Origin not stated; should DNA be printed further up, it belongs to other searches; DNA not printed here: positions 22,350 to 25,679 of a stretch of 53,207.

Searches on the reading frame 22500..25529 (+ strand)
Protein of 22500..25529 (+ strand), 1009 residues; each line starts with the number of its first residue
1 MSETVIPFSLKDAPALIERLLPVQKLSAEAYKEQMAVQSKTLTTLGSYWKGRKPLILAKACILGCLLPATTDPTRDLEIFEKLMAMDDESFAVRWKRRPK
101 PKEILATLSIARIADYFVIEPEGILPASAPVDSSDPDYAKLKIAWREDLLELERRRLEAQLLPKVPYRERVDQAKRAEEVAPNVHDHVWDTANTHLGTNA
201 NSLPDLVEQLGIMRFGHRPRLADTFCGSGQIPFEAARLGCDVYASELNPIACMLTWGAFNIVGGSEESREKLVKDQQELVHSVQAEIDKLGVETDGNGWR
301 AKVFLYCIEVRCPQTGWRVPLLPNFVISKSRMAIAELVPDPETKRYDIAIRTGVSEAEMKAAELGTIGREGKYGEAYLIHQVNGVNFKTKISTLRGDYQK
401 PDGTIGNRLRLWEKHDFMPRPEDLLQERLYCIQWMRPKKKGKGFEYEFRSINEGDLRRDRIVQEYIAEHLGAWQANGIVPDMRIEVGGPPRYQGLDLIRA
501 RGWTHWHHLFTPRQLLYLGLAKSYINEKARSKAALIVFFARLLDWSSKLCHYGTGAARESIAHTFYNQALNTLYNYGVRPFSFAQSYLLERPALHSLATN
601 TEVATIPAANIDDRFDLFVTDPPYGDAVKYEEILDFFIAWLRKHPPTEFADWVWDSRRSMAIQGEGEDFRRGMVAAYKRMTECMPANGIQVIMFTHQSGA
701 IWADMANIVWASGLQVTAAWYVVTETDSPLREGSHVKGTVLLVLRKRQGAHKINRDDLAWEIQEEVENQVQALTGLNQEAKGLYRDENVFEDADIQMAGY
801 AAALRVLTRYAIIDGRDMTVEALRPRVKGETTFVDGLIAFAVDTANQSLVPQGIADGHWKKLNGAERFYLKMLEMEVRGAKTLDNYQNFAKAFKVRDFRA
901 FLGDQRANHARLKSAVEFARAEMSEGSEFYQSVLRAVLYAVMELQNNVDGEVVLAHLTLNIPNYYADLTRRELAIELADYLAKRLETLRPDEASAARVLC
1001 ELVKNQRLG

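Call 49: search_protein_families(library=pfam, proteins=[window:22500-25529:+], max_evalue=0.001)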
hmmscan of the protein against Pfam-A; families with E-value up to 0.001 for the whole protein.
window:22500-25529:+ (1009 aa): 2 families
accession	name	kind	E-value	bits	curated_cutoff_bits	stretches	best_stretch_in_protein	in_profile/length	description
PF06634.17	DUF1156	-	6.5e-20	71.5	24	1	21-82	2-72/73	Protein of unknown function (DUF1156)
PF01170.24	UPF0020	-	6.9e-06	26.3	22.3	0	220-268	31-65/197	RMKL-like, methyltransferase domain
